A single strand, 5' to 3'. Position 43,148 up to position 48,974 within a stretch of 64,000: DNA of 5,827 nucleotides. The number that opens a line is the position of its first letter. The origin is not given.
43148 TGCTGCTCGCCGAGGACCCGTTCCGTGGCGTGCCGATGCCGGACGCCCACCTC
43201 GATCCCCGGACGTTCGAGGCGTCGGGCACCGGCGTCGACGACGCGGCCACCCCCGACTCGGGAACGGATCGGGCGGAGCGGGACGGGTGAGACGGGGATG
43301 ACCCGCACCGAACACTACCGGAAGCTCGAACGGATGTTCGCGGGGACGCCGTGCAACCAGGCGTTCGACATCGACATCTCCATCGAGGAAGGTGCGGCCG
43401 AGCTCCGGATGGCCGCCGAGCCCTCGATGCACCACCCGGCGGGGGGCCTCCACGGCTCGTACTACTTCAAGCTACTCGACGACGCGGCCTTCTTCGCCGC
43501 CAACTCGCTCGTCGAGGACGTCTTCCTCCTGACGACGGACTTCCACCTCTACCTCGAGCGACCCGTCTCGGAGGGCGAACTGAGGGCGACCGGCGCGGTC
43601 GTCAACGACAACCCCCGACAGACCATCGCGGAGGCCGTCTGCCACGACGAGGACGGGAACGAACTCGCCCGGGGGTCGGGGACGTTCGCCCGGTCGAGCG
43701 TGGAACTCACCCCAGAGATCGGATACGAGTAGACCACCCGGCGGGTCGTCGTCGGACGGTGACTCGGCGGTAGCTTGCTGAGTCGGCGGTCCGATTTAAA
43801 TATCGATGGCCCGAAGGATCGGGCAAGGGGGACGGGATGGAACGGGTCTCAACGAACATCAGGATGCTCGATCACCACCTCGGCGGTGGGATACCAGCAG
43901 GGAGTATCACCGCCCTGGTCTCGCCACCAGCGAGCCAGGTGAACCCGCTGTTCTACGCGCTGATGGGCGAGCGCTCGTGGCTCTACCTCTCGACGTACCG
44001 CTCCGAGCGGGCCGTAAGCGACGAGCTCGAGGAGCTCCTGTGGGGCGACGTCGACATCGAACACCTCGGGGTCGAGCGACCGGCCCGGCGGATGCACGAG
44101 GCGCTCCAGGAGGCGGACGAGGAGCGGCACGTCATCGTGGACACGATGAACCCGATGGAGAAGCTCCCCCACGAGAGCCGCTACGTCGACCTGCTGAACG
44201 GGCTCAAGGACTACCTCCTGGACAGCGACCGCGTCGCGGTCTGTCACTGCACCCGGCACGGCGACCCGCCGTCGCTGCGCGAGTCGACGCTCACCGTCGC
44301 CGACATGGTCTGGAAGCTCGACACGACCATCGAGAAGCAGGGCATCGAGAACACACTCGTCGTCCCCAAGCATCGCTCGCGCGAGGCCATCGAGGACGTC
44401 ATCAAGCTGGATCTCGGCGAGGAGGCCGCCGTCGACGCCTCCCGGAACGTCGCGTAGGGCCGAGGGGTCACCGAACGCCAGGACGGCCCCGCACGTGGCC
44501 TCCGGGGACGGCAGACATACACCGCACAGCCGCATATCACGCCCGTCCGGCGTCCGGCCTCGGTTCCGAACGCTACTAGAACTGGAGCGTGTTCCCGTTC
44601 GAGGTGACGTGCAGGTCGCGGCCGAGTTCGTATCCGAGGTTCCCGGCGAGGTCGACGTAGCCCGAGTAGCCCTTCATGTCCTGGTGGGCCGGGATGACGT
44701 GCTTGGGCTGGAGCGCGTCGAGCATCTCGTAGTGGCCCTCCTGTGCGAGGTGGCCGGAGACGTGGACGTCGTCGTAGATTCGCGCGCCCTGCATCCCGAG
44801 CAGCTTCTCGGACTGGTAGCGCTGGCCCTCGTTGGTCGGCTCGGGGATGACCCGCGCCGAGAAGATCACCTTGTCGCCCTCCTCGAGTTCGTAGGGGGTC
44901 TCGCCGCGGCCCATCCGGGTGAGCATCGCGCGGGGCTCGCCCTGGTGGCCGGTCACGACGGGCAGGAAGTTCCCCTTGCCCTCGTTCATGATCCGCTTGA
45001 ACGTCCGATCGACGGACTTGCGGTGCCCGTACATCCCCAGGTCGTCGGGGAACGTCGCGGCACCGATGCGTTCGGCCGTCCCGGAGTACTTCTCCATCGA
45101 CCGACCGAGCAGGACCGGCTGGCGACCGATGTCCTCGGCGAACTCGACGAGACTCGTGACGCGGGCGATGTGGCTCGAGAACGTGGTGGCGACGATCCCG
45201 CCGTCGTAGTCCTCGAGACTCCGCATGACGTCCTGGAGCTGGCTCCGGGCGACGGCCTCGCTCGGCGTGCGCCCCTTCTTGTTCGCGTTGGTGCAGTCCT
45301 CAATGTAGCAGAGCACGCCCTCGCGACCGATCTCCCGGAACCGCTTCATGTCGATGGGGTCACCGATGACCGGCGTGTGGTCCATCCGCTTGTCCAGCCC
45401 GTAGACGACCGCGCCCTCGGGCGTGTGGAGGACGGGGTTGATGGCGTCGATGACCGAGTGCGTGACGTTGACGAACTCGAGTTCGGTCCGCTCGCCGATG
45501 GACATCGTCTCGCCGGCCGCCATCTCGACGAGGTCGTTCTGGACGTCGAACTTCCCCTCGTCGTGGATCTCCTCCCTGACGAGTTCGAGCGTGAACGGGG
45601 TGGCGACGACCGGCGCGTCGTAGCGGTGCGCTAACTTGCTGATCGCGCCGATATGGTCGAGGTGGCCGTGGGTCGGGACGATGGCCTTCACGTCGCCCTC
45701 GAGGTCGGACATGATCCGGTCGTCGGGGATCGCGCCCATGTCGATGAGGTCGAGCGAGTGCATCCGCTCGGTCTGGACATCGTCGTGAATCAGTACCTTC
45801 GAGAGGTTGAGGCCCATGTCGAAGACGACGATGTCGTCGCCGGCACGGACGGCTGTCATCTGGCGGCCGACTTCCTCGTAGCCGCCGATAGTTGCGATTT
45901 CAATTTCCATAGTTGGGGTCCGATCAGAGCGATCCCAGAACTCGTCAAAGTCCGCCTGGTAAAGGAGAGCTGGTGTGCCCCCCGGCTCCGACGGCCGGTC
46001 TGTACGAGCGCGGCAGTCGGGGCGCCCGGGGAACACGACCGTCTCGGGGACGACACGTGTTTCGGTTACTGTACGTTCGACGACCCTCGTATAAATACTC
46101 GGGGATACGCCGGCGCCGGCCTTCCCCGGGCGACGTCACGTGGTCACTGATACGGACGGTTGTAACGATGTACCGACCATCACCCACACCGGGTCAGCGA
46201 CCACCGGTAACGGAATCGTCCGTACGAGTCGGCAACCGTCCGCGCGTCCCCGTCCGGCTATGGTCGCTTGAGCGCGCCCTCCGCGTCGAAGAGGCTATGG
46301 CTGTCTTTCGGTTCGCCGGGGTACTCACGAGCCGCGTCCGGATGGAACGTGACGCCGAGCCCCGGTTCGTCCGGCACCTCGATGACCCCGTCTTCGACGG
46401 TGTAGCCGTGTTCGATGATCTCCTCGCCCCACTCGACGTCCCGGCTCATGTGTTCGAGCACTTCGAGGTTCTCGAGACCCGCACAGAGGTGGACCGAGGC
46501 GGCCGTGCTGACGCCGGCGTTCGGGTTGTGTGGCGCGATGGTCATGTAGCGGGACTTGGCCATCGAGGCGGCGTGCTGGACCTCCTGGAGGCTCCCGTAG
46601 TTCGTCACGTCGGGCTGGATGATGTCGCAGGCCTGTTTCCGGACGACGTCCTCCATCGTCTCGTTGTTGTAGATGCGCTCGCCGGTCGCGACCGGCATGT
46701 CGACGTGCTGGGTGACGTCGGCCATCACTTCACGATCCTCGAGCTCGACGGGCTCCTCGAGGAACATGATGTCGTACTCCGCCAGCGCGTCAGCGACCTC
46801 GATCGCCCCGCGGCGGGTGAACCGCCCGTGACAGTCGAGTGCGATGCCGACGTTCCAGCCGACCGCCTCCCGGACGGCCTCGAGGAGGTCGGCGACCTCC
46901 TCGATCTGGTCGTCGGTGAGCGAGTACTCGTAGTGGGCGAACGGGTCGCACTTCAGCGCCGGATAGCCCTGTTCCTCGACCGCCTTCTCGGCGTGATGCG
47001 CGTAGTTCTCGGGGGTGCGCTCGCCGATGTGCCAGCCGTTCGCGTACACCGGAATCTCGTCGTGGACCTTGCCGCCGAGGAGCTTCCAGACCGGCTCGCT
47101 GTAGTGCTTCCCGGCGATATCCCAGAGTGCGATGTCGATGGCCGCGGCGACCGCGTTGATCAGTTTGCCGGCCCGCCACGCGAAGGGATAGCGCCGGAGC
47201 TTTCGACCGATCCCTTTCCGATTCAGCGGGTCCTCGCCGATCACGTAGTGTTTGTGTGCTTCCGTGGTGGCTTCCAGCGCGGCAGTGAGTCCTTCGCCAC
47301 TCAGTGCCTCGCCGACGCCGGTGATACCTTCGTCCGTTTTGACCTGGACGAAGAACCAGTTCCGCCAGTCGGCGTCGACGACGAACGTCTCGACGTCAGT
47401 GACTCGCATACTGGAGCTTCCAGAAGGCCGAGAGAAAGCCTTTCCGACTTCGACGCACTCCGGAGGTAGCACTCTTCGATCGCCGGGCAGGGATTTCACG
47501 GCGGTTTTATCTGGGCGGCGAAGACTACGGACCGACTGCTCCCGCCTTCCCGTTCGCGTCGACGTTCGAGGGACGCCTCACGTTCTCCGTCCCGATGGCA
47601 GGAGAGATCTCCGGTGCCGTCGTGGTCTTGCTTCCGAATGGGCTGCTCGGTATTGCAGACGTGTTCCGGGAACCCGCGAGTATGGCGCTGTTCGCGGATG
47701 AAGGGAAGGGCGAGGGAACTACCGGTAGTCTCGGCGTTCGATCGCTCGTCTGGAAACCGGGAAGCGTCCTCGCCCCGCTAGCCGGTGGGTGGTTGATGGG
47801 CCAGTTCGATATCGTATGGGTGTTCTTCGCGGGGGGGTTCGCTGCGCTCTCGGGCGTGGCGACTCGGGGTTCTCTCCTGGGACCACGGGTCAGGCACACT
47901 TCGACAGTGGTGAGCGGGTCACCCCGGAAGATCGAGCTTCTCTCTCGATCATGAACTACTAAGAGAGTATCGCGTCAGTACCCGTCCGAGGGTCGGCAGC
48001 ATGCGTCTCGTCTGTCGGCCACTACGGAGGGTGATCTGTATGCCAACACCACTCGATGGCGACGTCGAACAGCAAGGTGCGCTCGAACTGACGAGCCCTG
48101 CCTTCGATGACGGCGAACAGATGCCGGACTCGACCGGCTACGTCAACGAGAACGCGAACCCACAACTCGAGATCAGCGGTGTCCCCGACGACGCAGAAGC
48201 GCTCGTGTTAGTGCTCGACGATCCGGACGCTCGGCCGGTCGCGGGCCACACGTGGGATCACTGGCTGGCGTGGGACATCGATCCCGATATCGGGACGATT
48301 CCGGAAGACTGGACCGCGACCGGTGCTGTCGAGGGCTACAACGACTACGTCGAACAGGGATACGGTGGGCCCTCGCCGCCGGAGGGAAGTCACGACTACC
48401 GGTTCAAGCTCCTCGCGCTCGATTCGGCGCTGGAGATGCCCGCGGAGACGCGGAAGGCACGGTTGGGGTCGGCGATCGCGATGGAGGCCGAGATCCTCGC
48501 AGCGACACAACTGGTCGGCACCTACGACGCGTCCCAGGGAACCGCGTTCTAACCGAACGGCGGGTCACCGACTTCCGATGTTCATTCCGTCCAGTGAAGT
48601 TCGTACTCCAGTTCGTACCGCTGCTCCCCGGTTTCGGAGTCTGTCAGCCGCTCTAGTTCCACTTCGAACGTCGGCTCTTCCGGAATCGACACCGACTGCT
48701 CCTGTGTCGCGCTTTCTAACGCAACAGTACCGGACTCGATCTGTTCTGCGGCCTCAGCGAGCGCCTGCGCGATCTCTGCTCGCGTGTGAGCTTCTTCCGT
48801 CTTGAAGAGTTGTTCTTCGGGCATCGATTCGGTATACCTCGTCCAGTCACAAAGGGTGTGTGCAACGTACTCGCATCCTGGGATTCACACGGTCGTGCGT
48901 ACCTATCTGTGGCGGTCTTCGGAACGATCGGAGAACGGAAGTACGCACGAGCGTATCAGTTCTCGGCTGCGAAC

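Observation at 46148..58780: MITE-like element family: canonical size 108 bp, termini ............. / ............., eight copies in the window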

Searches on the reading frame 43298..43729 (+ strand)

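Call 66: search_protein_families(library=pfam, proteins=[window:43298-43729:+], max_evalue=0.001)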
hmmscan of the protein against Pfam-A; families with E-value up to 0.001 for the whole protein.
window:43298-43729:+ (144 aa): 1 family
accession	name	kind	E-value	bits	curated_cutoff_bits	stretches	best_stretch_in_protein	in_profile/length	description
PF03061.28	4HBT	-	3.4e-06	27.7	20.6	1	49-122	2-77/79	Thioesterase superfamily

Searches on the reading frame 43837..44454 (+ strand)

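Call 66: search_protein_families(library=pfam, proteins=[window:43837-44454:+], max_evalue=0.001)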
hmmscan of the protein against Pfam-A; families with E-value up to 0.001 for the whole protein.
window:43837-44454:+ (206 aa): 2 families
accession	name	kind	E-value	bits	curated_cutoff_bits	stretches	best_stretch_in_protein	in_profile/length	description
PF23442.1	DUF7125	-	3.6e-33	114.9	29.1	1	1-206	1-207/207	Family of unknown function (DUF7125)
PF06745.19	ATPase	-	0.00081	19.3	26.6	0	83-192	108-218/231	KaiC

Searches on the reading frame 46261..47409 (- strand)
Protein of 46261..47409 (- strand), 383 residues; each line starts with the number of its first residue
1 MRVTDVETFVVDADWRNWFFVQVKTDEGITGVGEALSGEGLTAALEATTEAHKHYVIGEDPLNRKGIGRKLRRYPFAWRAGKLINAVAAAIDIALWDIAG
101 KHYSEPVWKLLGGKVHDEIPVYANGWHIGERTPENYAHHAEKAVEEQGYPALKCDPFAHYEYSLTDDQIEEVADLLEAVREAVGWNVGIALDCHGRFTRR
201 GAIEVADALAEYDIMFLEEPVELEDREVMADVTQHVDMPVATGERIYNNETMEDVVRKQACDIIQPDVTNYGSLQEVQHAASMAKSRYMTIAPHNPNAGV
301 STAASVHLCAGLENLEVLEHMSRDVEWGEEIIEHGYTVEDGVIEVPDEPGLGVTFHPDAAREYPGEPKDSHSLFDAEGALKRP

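Call 64: search_protein_families(library=pfam, proteins=[window:46261-47409:-], max_evalue=0.001)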
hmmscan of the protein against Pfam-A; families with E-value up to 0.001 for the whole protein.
window:46261-47409:- (383 aa): 2 families
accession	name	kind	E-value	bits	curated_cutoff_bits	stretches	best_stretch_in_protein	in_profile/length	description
PF13378.12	MR_MLE_C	-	8e-61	206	29.4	1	136-358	2-218/219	Enolase C-terminal domain-like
PF02746.21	MR_MLE_N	-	5.3e-15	56.1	22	1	19-112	29-117/117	Mandelate racemase / muconate lactonizing enzyme, N-terminal domain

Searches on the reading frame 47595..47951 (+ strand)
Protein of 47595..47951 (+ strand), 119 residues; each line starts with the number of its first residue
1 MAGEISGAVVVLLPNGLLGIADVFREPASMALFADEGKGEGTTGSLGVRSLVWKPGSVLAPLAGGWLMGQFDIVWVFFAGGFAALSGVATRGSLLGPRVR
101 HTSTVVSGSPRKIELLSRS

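Call 66: search_protein_families(library=pfam, proteins=[window:47595-47951:+], max_evalue=0.001)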
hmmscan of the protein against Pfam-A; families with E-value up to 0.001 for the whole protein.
window:47595-47951:+ (119 aa): 1 family
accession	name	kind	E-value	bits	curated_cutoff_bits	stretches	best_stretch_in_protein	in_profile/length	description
PF07690.21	MFS_1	-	7.4e-05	22.3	33.4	1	17-91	94-167/347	Major Facilitator Superfamily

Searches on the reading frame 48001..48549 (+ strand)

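Call 64: search_protein_families(library=pfam, proteins=[window:48001-48549:+], max_evalue=0.001)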
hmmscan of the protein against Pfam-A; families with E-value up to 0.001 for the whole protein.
window:48001-48549:+ (183 aa): 1 family
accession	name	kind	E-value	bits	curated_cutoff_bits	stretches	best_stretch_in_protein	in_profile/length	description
PF01161.25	PBP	-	3.8e-31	108.7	24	1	41-175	2-135/135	Phosphatidylethanolamine-binding protein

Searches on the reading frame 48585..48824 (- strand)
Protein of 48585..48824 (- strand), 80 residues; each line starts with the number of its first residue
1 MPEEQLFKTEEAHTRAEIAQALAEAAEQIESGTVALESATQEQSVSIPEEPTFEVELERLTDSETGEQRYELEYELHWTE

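Call 64: search_protein_families(library=pfam, proteins=[window:48585-48824:-], max_evalue=0.001)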
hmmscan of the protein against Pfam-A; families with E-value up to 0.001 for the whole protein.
window:48585-48824:- (80 aa): 1 family
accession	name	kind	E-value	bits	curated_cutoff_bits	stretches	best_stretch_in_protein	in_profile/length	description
PF20068.4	Amphi-Trp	-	1.6e-19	70.1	27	1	1-80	1-80/93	Amphi-Trp domain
